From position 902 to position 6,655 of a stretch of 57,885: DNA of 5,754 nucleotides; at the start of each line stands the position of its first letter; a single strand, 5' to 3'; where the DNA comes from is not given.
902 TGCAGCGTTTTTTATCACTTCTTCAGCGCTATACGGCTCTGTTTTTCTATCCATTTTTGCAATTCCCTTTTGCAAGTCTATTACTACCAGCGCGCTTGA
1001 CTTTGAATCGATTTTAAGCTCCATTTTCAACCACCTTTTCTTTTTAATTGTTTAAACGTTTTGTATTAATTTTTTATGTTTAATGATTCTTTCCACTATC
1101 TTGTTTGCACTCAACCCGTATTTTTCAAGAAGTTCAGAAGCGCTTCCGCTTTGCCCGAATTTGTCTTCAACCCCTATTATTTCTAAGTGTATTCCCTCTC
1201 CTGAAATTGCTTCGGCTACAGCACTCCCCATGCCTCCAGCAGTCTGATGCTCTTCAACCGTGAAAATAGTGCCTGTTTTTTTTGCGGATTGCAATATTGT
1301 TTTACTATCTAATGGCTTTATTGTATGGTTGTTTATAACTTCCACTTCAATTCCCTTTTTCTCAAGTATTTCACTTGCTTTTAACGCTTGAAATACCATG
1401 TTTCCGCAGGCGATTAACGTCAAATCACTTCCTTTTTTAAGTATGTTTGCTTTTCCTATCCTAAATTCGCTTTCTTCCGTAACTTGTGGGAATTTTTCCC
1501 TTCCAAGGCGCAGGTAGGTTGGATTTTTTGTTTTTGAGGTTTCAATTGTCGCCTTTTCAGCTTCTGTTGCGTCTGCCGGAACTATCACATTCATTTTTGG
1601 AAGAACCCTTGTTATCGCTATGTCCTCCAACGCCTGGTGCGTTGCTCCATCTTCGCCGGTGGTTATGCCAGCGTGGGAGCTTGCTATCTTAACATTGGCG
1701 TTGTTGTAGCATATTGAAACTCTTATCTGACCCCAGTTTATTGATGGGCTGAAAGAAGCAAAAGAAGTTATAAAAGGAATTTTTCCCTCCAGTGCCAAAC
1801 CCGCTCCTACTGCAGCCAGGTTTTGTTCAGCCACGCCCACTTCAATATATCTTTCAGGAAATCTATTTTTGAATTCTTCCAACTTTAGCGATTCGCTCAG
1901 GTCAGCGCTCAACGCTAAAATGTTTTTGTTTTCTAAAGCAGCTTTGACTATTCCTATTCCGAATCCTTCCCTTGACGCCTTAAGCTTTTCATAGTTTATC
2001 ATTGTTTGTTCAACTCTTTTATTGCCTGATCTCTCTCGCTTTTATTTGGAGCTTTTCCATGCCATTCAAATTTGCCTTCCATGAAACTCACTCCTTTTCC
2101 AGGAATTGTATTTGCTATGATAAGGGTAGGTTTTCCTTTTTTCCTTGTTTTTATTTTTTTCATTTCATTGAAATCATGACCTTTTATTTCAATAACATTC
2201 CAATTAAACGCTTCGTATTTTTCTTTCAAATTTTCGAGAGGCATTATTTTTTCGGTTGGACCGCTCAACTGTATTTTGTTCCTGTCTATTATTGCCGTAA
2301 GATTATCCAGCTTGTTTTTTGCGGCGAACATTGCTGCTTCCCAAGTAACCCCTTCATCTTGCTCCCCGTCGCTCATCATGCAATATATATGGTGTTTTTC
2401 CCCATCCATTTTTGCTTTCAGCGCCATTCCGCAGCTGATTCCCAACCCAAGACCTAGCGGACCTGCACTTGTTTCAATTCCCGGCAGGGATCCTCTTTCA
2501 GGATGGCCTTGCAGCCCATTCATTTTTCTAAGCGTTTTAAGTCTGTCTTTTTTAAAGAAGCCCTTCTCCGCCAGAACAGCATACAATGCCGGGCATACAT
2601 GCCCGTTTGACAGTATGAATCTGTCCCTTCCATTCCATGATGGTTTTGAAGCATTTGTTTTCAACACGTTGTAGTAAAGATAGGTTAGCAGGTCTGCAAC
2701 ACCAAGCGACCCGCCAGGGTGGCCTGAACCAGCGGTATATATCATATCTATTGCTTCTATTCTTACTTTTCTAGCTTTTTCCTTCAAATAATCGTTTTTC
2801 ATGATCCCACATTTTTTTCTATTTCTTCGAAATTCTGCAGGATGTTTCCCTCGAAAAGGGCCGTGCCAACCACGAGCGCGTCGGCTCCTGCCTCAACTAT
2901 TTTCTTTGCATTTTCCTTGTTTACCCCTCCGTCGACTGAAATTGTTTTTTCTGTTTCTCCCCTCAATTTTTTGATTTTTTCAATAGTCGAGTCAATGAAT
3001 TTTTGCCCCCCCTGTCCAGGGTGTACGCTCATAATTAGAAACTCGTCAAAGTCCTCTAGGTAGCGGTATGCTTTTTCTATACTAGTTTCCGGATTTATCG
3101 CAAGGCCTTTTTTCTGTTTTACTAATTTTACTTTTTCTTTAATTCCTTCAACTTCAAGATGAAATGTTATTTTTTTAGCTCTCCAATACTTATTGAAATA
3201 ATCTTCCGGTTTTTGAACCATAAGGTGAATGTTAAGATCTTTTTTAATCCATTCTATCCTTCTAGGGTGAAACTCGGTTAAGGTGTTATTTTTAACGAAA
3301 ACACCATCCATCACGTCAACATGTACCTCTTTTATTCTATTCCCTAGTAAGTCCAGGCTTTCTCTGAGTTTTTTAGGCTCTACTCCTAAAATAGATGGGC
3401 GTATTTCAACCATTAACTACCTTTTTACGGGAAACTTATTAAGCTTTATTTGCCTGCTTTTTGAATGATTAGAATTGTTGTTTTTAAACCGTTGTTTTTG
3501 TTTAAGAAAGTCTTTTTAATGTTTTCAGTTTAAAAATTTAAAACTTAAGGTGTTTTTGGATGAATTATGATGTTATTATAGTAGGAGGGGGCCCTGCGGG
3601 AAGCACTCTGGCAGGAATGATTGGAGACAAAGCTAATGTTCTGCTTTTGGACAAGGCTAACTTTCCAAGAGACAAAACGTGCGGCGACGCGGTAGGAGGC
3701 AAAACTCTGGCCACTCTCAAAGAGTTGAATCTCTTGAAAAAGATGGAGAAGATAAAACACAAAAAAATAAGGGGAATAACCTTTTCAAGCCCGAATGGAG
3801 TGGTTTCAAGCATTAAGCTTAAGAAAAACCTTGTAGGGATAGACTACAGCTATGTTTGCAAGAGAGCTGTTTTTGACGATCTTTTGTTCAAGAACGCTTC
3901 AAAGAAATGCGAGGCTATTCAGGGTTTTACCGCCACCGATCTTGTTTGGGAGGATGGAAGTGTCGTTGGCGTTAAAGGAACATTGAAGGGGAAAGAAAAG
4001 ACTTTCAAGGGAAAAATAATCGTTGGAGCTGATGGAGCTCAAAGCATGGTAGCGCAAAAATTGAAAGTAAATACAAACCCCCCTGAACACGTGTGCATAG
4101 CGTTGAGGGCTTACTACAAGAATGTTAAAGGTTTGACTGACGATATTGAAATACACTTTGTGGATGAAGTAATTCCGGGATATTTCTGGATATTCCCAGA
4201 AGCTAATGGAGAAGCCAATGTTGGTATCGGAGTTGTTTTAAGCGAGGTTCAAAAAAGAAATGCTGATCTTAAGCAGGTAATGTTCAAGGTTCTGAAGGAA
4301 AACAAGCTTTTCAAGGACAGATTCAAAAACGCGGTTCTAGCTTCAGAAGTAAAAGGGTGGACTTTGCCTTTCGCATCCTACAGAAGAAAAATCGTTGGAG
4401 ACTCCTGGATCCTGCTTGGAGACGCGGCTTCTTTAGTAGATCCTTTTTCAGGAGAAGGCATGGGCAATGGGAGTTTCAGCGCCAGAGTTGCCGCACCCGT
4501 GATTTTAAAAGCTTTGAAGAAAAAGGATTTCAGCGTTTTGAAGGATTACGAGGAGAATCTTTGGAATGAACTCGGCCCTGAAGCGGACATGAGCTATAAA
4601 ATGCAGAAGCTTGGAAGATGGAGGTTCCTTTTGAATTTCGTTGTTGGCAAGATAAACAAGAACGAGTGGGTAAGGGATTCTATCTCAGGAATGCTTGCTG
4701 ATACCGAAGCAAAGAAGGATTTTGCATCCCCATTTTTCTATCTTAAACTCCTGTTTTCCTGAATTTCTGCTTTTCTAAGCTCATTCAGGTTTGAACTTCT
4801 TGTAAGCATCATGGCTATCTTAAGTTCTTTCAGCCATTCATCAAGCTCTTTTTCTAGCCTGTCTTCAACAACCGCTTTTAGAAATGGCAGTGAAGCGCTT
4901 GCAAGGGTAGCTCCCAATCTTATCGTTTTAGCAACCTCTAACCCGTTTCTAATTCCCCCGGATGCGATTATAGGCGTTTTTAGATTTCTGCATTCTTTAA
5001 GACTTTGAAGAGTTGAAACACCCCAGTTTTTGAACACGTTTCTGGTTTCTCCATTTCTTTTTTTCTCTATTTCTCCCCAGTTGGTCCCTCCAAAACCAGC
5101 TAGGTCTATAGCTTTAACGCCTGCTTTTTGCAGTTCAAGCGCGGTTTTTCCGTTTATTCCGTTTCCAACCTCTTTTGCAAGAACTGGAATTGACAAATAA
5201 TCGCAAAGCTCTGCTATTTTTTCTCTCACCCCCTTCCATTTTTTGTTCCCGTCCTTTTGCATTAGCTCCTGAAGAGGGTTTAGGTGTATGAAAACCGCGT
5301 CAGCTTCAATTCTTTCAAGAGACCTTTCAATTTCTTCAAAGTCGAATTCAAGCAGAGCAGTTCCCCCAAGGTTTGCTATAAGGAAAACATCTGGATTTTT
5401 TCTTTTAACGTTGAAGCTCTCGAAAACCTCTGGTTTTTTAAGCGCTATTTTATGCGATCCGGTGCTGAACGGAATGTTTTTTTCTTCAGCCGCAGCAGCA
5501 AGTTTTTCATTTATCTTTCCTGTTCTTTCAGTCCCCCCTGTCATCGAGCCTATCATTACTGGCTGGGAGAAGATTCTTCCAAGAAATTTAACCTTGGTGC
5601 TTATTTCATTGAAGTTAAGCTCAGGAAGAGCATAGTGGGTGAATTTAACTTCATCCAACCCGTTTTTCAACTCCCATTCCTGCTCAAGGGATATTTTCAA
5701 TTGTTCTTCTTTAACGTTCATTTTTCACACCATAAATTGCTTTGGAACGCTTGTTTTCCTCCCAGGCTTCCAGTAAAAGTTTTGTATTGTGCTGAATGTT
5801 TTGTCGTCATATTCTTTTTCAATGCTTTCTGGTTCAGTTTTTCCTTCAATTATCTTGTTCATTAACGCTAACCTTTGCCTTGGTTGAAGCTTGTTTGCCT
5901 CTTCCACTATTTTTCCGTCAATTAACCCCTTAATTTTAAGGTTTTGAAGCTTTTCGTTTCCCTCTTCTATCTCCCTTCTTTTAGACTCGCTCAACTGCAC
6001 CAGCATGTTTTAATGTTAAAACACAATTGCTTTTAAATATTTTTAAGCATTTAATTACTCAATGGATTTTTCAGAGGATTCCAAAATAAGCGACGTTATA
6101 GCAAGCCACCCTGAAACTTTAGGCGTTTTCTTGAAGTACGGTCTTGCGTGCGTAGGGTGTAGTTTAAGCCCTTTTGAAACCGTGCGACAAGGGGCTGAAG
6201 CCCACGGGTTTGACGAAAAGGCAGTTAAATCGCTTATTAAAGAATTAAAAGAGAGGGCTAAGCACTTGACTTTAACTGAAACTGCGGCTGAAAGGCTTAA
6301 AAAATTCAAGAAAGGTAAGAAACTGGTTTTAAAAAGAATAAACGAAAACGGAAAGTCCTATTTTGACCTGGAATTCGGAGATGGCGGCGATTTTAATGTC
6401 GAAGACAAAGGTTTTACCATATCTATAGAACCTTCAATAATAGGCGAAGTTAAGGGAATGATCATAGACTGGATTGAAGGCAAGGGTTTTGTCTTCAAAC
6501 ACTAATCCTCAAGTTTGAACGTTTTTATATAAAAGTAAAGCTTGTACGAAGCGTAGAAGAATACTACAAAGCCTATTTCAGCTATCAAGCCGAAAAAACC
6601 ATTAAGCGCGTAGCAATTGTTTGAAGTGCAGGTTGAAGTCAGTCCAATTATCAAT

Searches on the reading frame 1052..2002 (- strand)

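Call 49: search_protein_families(library=pfam, proteins=[window:1052-2002:-], max_evalue=0.001)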
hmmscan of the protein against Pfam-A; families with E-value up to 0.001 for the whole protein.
window:1052-2002:- (316 aa): 3 families
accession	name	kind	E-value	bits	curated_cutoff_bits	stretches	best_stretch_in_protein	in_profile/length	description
PF02779.29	Transket_pyr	-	1.2e-35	123.2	27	1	10-171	5-172/174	Transketolase, pyrimidine binding domain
PF02780.25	Transketolase_C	-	3.4e-33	114.6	25.9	1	183-302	1-124/124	Transketolase, C-terminal domain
PF22613.1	Transketolase_C_1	-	1.1e-07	32.5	27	1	190-297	10-112/113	Transketolase-like TK C-terminal domain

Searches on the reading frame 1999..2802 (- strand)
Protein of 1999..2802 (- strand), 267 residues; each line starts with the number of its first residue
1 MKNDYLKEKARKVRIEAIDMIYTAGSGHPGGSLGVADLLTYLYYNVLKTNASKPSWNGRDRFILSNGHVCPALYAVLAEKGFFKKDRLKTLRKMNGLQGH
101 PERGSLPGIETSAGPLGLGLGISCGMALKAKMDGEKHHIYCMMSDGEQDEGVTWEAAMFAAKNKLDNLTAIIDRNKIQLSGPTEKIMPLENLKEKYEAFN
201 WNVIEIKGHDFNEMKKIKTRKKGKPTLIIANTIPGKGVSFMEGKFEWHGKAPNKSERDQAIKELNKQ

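Call 49: search_protein_families(library=pfam, proteins=[window:1999-2802:-], max_evalue=0.001)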
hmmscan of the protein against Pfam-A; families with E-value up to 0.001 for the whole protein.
window:1999-2802:- (267 aa): 4 families
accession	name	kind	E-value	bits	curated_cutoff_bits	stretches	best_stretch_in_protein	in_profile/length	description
PF00456.26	Transketolase_N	-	1.9e-57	195.2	22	1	9-258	5-269/334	Transketolase, thiamine diphosphate binding domain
PF13292.11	DXP_synthase_N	-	4.6e-12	46.2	21.2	1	2-181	14-177/274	1-deoxy-D-xylulose-5-phosphate synthase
PF00676.26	E1_dh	-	6.6e-07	29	22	1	109-216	96-202/300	Dehydrogenase E1 component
PF09364.15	XFP_N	-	4.4e-05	22.9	23.7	1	106-217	132-243/364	XFP N-terminal domain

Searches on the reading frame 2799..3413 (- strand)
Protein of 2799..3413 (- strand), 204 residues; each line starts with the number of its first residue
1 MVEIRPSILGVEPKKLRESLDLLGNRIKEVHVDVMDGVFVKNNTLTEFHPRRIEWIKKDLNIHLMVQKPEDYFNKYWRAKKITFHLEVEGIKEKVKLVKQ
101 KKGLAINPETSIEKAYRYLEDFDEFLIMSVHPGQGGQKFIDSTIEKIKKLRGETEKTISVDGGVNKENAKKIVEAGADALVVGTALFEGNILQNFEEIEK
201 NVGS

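Call 49: search_protein_families(library=pfam, proteins=[window:2799-3413:-], max_evalue=0.001)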
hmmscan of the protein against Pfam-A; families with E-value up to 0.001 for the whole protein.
window:2799-3413:- (204 aa): 3 families
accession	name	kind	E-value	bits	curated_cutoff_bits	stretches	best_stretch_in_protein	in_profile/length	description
PF00834.25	Ribul_P_3_epim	-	2.3e-46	158.2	21.1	1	4-187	2-198/198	Ribulose-phosphate 3 epimerase family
PF00977.27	His_biosynth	-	2.5e-05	24.3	23.6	1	141-189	59-108/228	Histidine biosynthesis protein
PF01884.23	PcrB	-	0.00023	21.2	23.9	1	134-190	162-215/226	PcrB family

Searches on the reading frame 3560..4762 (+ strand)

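Call 49: search_protein_families(library=pfam, proteins=[window:3560-4762:+], max_evalue=0.001)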
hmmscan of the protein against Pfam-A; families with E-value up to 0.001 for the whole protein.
window:3560-4762:+ (400 aa): 3 families
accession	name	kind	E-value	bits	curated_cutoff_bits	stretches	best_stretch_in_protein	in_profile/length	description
PF01494.25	FAD_binding_3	-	1.4e-16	61.1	22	1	3-332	2-336/349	FAD binding domain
PF22578.2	GGR_cat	-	5.1e-10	39.5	27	1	181-254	5-75/88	Geranylgeranyl reductase catalytic domain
PF04820.20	Trp_halogenase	-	9.4e-05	21.9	21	0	82-297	137-336/458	Tryptophan halogenase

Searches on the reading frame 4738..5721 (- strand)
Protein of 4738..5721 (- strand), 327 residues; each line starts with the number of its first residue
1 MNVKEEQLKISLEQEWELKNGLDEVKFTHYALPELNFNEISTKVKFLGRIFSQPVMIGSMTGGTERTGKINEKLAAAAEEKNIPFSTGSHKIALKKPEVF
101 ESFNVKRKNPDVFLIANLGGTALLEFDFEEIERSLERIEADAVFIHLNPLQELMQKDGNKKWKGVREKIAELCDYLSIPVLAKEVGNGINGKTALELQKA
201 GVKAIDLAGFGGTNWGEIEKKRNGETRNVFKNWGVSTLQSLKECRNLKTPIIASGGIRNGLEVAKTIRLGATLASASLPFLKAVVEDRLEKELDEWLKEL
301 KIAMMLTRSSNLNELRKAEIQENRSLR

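Call 49: search_protein_families(library=pfam, proteins=[window:4738-5721:-], max_evalue=0.001)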
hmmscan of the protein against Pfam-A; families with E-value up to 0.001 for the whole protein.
window:4738-5721:- (327 aa): 1 family
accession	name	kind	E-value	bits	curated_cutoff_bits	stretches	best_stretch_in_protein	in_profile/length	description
PF01070.24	FMN_dh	-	1.4e-16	60.9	24.9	1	167-320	208-348/350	FMN-dependent dehydrogenase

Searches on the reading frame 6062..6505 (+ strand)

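Call 49: search_protein_families(library=pfam, proteins=[window:6062-6505:+], max_evalue=0.001)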
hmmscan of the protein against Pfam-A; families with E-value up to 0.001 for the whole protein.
window:6062-6505:+ (147 aa): 1 family
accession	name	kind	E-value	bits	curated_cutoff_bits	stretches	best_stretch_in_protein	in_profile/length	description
PF08984.16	DUF1858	-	4e-13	49.7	32.2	1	5-51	3-54/59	Domain of unknown function (DUF1858)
